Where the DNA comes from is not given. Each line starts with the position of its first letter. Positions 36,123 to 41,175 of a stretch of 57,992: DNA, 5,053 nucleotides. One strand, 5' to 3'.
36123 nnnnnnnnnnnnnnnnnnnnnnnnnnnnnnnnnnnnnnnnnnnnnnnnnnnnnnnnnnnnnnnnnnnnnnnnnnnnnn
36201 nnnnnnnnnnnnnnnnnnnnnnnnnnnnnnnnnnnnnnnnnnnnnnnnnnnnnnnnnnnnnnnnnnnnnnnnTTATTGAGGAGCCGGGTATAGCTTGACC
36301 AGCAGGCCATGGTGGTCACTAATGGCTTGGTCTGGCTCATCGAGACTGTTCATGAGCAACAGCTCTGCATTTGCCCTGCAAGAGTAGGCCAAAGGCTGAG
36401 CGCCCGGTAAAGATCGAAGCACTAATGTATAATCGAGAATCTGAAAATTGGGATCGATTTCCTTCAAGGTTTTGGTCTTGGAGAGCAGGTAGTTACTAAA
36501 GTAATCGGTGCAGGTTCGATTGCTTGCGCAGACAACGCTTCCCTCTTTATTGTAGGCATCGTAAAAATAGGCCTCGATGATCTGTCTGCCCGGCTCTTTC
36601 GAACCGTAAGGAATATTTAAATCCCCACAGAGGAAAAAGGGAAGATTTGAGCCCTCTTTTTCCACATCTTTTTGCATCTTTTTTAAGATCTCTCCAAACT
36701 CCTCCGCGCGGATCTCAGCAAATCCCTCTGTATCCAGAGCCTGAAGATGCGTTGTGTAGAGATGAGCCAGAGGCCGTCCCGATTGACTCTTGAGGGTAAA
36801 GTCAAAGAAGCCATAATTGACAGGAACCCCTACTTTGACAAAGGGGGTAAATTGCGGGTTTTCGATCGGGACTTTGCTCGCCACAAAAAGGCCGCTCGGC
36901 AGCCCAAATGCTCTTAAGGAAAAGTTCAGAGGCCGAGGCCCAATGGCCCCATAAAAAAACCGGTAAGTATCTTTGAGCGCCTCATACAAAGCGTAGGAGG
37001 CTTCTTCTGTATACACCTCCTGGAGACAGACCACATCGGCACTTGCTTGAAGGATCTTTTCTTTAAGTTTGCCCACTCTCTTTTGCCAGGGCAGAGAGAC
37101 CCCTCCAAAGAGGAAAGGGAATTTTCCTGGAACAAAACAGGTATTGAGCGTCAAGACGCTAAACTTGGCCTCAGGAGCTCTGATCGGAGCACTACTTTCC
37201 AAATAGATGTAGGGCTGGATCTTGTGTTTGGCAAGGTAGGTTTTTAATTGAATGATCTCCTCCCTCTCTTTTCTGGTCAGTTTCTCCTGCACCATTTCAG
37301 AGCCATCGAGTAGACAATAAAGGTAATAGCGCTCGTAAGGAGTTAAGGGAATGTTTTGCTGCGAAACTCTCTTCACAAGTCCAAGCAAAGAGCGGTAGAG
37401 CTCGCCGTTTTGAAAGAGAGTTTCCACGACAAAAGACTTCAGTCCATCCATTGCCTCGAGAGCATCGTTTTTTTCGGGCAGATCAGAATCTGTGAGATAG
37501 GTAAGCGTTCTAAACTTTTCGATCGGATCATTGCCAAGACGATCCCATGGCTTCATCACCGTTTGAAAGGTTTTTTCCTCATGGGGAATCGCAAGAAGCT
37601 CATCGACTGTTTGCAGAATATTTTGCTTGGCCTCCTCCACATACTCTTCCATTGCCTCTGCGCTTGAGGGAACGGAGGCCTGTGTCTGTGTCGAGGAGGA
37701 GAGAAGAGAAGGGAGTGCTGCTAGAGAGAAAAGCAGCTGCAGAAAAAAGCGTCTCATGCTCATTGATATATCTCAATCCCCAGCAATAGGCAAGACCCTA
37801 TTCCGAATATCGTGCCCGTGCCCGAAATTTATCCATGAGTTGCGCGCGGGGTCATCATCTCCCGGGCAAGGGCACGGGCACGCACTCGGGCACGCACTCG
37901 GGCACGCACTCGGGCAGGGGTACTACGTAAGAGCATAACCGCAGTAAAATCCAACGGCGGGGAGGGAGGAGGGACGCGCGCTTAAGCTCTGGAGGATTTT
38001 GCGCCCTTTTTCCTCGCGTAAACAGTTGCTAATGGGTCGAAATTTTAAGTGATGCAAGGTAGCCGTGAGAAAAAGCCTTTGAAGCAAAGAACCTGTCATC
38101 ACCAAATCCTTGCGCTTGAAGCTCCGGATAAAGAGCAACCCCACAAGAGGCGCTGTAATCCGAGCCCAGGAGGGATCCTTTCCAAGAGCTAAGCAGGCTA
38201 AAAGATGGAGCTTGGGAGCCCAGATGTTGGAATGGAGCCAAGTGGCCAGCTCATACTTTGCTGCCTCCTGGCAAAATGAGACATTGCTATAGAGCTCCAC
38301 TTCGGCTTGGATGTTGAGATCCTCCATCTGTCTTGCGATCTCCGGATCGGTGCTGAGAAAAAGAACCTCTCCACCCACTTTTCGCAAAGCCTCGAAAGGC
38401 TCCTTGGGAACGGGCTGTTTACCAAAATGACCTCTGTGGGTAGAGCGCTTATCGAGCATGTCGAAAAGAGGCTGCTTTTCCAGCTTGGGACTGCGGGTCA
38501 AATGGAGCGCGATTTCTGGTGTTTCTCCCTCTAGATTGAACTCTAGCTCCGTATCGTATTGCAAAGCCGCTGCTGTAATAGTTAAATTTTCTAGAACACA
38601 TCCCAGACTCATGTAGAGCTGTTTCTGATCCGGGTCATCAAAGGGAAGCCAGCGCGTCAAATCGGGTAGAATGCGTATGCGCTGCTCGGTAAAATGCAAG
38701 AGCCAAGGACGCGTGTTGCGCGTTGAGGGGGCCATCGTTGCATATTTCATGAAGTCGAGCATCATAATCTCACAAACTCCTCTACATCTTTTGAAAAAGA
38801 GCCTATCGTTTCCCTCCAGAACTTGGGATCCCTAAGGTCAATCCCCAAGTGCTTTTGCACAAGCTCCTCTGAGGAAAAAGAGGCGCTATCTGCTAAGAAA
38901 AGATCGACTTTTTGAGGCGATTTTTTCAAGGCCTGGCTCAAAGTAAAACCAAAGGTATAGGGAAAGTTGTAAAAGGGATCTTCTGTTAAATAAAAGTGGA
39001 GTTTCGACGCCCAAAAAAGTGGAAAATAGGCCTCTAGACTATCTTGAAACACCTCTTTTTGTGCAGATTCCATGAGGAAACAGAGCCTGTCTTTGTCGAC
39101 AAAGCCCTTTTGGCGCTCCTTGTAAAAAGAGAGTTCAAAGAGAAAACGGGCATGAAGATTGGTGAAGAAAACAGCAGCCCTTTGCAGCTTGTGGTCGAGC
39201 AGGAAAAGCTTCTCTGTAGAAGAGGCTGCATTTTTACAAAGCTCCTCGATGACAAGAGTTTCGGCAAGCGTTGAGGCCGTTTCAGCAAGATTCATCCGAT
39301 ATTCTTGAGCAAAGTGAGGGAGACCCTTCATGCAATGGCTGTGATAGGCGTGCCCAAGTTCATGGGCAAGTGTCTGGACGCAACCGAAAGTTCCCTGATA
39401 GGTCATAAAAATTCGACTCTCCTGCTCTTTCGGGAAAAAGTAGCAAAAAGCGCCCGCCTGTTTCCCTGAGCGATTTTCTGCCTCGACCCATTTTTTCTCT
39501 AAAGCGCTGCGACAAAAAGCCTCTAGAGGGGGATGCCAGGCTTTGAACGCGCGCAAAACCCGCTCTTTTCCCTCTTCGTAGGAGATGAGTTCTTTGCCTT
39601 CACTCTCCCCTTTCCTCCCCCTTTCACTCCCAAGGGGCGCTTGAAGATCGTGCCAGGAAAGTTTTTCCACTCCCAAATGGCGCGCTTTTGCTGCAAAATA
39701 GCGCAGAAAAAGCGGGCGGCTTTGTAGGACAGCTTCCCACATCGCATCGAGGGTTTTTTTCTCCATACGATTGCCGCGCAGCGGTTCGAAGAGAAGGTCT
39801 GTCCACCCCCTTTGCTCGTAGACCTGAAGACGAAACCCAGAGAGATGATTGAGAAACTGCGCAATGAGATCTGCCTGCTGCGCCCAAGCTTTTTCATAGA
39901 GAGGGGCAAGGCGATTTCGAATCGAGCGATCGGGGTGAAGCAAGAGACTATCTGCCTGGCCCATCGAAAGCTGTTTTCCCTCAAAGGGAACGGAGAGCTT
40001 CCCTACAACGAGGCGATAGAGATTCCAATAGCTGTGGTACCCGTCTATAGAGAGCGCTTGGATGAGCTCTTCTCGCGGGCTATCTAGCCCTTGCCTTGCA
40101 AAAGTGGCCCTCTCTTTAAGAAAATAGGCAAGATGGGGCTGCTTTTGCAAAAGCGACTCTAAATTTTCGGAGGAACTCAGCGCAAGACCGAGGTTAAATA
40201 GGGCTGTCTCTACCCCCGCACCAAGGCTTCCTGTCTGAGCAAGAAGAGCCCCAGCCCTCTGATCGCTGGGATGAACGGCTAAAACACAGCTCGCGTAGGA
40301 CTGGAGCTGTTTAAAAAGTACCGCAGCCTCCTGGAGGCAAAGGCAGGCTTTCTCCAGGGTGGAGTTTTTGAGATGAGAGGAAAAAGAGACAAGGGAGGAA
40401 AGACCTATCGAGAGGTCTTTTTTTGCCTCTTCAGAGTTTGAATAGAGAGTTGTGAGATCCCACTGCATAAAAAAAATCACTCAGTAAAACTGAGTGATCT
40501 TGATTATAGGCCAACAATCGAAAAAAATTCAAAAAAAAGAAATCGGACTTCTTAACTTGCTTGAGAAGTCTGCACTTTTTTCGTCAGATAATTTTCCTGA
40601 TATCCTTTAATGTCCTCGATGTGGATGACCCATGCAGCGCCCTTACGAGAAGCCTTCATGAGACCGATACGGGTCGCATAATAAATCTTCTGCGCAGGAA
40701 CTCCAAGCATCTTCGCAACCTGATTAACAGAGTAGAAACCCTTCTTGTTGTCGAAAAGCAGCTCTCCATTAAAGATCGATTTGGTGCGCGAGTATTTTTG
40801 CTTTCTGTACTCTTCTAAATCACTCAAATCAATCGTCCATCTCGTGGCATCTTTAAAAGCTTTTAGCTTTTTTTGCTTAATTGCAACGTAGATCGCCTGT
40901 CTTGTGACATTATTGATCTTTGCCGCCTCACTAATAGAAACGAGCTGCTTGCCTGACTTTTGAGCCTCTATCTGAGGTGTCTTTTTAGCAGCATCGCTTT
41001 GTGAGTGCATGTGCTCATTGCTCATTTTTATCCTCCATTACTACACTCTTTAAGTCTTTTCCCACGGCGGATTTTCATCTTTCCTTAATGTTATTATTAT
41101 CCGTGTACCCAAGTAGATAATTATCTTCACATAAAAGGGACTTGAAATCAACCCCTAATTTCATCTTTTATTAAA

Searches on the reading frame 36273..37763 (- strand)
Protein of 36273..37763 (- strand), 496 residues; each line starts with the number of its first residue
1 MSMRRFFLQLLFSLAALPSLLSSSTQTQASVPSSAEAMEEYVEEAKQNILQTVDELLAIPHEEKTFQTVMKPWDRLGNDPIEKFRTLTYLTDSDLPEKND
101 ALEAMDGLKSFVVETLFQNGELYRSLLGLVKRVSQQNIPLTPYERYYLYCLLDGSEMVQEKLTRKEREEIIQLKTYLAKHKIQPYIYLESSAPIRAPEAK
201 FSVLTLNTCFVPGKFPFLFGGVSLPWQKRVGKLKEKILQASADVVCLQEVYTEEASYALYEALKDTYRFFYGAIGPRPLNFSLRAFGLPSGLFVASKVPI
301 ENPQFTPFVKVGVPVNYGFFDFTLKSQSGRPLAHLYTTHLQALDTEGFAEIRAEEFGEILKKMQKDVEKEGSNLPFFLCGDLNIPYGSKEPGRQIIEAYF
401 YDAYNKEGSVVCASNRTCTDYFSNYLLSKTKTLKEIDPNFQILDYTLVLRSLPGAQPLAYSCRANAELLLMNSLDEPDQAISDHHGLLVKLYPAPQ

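Call 75: search_protein_families(library=pfam, proteins=[window:36273-37763:-], max_evalue=0.00001)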
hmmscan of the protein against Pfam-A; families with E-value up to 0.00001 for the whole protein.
window:36273-37763:- (496 aa): 1 family
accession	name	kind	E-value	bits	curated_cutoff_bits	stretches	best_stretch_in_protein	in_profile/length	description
PF03372.29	Exo_endo_phos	-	3.6e-09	37.1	24.5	1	226-388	15-160/225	Endonuclease/Exonuclease/phosphatase family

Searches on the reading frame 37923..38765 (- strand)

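Call 71: search_protein_families(library=ncbifam, proteins=[window:37923-38765:-], max_evalue=0.00001)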
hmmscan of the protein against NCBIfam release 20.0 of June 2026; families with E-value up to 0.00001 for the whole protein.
window:37923-38765:- (280 aa): 3 families
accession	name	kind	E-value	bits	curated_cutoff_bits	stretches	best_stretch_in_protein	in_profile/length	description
NF047509.1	Rv3131_FMN_oxido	subfamily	5.3e-40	137.8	199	1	6-169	3-176/319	Acg family FMN-binding oxidoreductase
NF005901.0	PRK07877.1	equivalog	3.1e-15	55.5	476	1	6-131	381-507/722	Rv1355c family protein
NF011424.0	PRK14851.1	subfamily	3e-13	48.6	1170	1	6-129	332-456/679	hypothetical protein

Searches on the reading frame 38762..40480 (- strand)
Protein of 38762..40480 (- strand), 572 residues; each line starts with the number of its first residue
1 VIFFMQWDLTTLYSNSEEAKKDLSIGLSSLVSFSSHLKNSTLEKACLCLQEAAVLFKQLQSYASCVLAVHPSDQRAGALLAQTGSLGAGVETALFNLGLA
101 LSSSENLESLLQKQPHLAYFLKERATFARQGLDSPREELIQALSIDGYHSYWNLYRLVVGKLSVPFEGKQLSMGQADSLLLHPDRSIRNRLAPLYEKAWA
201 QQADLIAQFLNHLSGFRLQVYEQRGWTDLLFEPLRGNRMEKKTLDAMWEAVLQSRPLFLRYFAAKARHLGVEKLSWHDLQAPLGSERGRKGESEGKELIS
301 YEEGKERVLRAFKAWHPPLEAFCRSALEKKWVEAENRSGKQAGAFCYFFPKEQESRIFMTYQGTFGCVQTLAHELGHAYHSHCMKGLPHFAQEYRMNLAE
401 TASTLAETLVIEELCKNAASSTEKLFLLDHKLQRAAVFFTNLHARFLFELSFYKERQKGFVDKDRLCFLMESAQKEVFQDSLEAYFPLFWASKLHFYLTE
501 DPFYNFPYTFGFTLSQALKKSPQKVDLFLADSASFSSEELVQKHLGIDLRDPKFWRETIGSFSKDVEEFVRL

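Call 75: search_protein_families(library=pfam, proteins=[window:38762-40480:-], max_evalue=0.00001)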
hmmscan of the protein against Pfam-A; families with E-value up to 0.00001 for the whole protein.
window:38762-40480:- (572 aa): 1 family
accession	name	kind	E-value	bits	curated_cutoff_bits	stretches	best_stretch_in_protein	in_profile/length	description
PF01432.26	Peptidase_M3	-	1.4e-18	68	27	1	181-512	4-398/457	Peptidase family M3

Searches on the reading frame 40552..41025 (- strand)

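Call 71: search_protein_families(library=ncbifam, proteins=[window:40552-41025:-], max_evalue=0.00001)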
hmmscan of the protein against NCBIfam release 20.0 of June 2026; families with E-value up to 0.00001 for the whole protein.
window:40552-41025:- (157 aa): 2 families
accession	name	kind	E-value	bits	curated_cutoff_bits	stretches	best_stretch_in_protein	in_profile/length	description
TIGR01764.1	excise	domain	1.6e-12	47.6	28.8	0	30-76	3-49/49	excisionase family DNA-binding protein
NF038291.1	rep_pAB02_ORF2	subfamily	7e-06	26.5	85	0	28-70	2-41/172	plasmid replication DNA-binding protein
